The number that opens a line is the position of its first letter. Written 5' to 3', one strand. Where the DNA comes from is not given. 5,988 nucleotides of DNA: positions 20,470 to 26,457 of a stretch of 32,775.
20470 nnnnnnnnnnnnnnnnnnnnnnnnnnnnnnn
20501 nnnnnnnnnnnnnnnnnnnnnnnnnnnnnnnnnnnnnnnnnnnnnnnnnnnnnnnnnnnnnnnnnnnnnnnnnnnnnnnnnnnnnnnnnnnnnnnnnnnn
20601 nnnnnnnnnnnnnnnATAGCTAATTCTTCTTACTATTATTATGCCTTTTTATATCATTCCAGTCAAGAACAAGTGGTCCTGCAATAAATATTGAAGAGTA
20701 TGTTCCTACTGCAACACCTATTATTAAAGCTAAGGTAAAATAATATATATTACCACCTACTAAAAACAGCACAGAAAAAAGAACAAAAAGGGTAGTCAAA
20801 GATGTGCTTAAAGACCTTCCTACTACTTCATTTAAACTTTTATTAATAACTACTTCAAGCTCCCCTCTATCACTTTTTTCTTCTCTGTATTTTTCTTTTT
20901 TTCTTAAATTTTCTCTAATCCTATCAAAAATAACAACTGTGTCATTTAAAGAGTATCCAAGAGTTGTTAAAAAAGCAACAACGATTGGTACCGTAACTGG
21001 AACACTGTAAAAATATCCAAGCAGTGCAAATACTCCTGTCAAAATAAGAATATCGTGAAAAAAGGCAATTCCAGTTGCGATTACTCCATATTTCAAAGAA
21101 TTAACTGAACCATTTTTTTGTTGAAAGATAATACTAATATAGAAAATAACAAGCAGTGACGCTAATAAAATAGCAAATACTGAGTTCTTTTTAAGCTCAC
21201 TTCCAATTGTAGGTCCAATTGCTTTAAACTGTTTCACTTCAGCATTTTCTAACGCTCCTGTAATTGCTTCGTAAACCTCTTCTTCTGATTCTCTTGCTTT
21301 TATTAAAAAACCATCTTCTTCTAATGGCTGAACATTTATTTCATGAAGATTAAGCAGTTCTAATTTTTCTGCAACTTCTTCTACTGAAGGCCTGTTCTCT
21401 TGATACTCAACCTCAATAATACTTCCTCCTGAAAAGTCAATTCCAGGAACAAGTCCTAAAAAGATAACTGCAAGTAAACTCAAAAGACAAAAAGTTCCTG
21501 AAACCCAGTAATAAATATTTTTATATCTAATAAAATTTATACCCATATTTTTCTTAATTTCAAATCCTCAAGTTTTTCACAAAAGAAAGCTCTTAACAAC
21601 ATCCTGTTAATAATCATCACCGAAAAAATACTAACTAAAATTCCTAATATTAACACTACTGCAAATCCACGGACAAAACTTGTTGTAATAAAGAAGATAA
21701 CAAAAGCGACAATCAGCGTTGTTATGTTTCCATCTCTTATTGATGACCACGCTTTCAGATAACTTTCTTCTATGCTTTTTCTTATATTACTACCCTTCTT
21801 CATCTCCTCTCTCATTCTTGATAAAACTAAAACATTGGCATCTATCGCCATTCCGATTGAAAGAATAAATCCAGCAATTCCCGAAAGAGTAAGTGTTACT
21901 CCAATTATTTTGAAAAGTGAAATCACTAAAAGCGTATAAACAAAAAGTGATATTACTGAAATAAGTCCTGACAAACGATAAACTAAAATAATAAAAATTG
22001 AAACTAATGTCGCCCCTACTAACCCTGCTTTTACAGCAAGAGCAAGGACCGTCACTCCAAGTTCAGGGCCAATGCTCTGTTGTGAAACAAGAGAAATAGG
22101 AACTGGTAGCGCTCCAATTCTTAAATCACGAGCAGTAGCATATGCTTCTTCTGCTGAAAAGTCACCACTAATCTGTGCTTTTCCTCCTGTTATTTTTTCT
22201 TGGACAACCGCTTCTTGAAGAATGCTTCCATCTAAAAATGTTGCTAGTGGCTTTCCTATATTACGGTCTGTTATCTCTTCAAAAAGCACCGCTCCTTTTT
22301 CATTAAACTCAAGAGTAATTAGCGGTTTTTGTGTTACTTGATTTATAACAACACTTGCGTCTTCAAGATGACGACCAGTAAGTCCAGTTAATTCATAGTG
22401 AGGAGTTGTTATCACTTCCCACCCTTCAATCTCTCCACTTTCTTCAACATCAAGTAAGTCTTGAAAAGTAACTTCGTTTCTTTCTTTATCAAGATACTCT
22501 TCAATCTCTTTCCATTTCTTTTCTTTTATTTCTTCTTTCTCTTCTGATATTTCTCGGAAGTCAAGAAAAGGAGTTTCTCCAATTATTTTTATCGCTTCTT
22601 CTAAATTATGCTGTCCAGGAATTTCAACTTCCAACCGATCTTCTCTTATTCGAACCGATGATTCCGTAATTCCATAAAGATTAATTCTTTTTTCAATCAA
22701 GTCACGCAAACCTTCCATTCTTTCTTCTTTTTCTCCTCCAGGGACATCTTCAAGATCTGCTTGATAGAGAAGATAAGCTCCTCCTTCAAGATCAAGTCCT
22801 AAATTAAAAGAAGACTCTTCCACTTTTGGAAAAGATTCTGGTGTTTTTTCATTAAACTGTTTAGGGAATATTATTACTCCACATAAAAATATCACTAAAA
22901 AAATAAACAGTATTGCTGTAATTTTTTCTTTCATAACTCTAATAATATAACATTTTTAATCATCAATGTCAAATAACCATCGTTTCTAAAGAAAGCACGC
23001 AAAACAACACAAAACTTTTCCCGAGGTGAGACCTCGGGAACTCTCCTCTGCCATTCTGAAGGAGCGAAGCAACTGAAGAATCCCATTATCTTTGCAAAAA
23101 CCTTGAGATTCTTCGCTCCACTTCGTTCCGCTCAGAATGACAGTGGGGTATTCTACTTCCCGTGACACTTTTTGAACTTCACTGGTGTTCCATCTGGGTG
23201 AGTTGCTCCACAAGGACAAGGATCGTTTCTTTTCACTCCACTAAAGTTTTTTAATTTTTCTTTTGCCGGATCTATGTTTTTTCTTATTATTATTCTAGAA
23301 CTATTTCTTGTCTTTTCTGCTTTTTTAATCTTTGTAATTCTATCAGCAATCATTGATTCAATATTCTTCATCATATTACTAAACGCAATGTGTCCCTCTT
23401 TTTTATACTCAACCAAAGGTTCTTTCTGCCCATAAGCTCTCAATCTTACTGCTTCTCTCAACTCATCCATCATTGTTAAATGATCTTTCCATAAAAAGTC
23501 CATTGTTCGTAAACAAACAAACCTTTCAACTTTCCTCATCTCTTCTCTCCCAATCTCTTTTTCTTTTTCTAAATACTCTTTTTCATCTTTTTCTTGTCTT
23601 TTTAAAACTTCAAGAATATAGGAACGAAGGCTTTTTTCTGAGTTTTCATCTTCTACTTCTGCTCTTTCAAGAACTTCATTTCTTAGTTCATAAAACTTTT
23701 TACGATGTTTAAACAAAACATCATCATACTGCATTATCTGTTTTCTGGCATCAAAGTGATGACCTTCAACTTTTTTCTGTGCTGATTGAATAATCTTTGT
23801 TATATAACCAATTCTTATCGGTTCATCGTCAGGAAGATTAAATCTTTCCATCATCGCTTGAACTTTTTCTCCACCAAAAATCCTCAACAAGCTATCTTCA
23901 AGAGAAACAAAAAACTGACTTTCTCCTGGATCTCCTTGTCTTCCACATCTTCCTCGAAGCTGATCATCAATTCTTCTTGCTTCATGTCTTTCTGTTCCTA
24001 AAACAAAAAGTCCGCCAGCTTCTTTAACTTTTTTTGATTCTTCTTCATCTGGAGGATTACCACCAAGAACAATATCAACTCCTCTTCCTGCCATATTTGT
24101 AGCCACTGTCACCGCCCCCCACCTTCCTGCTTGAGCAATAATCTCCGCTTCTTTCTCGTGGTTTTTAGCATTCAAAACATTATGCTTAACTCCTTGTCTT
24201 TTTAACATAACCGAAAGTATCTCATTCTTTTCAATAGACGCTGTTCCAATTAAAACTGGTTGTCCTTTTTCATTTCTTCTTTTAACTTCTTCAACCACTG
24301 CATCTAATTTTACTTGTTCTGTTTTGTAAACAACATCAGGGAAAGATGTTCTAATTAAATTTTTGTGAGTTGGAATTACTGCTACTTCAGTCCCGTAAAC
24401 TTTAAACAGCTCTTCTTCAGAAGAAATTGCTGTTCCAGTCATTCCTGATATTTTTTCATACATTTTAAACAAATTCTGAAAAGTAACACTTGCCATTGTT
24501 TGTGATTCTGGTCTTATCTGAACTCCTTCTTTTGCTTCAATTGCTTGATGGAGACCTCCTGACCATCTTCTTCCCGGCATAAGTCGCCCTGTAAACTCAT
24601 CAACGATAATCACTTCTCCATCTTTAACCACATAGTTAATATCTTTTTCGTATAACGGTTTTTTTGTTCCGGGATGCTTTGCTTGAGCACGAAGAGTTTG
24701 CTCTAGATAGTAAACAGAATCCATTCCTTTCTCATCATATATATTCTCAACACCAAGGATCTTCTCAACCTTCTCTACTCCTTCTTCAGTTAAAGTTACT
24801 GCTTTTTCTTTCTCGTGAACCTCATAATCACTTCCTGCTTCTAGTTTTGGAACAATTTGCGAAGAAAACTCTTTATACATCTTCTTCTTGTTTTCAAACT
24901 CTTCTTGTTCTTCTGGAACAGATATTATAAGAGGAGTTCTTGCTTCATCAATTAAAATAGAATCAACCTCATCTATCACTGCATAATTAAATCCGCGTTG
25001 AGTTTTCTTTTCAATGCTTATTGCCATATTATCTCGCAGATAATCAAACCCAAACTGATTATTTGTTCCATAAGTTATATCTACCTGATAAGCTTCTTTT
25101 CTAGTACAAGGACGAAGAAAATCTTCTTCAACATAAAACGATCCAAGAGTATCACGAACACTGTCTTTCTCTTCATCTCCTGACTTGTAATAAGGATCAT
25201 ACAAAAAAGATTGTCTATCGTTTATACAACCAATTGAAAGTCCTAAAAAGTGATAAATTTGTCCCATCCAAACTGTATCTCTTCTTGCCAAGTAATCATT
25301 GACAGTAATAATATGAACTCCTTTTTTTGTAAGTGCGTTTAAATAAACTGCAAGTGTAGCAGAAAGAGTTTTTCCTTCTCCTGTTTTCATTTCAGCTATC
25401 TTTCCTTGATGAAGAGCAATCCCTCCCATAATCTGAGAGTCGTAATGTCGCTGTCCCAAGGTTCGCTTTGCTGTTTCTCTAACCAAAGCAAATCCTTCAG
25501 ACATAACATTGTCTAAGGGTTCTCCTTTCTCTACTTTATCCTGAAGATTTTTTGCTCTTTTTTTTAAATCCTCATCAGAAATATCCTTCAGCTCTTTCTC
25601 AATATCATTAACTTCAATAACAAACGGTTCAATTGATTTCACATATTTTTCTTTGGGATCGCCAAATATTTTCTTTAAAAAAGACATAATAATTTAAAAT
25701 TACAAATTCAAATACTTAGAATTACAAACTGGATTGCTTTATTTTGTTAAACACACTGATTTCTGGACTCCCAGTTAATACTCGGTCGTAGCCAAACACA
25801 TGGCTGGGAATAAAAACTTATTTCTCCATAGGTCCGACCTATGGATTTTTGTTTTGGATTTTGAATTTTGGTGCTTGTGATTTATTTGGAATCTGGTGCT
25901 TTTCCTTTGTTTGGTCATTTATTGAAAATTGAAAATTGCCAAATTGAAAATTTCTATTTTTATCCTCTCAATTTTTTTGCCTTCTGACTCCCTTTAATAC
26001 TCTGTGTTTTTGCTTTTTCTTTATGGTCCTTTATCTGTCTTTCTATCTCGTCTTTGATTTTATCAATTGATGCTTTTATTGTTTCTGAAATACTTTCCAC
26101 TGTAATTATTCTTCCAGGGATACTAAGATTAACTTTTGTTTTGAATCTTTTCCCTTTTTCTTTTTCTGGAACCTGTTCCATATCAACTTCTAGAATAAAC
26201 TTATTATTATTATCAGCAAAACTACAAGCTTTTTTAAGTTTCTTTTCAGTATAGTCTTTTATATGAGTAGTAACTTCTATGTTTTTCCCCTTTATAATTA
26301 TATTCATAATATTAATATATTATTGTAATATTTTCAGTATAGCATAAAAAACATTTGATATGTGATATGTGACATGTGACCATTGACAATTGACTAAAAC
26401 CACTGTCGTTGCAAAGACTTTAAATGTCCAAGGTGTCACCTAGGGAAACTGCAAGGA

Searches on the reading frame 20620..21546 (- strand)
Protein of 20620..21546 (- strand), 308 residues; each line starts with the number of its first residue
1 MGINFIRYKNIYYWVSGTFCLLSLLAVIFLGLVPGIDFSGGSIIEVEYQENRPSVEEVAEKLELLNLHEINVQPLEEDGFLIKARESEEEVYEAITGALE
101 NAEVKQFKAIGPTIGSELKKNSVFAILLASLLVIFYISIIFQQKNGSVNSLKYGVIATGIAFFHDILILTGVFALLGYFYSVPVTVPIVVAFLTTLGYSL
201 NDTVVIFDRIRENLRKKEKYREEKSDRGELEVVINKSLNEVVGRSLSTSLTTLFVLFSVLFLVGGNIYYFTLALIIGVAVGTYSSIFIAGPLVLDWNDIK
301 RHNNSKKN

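Call 43: search_protein_families(library=pfam, proteins=[window:20620-21546:-])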
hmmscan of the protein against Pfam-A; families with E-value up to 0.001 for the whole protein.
window:20620-21546:- (308 aa): 2 families
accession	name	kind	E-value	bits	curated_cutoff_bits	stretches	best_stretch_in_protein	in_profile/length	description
PF02355.23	SecD_SecF_C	-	5.5e-48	163.3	20.5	1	96-297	7-187/189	Protein export membrane protein SecD/SecF, C-terminal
PF07549.19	Sec_GG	-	6.8e-06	25.9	20.3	1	28-50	4-26/28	SecD/SecF GG Motif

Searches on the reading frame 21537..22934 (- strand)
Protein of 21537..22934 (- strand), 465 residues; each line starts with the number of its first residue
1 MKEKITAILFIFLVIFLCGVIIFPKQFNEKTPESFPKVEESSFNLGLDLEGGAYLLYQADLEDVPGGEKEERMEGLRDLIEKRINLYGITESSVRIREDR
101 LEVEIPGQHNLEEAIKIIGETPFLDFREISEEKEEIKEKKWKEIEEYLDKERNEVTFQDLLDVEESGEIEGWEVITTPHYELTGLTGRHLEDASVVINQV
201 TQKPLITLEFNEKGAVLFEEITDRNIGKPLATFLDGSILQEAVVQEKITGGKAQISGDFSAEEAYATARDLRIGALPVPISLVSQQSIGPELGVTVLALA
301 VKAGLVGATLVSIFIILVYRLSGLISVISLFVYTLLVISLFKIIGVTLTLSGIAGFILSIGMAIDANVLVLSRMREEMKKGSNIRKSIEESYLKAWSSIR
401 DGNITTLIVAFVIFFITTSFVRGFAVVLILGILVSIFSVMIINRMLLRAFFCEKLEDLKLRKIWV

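Call 43: search_protein_families(library=pfam, proteins=[window:21537-22934:-])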
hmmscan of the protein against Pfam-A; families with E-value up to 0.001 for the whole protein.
window:21537-22934:- (465 aa): 4 families
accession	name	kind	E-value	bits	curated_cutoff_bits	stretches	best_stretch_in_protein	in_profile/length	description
PF22599.2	SecDF_P1_head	-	1.7e-26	92.8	27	1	184-278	20-114/114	SecDF, P1 head subdomain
PF02355.23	SecD_SecF_C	-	4.9e-13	49.4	20.5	1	281-448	14-184/189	Protein export membrane protein SecD/SecF, C-terminal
PF21760.3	SecD_1st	-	1e-09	38.1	27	1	75-129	3-58/60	Protein translocase subunit SecDF, P1 domain, N-terminal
PF03176.21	MMPL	-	3e-05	23.6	20.5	1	309-440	163-292/333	MMPL family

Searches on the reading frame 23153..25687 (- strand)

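Call 43: search_protein_families(library=pfam, proteins=[window:23153-25687:-])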
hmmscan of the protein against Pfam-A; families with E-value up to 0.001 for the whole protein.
window:23153-25687:- (844 aa): 5 families
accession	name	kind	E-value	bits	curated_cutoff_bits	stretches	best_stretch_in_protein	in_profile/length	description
PF07517.20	SecA_DEAD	-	2.6e-117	391.7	24.6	1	4-427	1-289/290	SecA DEAD-like domain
PF21090.3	P-loop_SecA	-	7.6e-80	267.8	27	2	444-545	2-103/205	SecA P-loop domain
PF07516.18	SecA_SW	-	2.7e-39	135.8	26.7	2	699-787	113-199/200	SecA Wing and Scaffold domain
PF01043.26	SecA_PP_bind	-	3.2e-36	124.7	23.5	1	267-384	2-110/110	SecA preprotein cross-linking domain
PF00271.37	Helicase_C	-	0.0003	21.5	23.5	0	460-583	2-108/110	Helicase conserved C-terminal domain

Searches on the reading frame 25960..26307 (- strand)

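Call 43: search_protein_families(library=pfam, proteins=[window:25960-26307:-])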
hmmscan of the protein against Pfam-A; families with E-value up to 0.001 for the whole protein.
window:25960-26307:- (115 aa): 1 family
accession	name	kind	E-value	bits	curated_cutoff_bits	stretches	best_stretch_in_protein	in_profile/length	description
PF02482.25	Ribosomal_S30AE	-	2.6e-15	57.3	23.7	1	3-99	1-87/88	Sigma 54 modulation protein / S30EA ribosomal protein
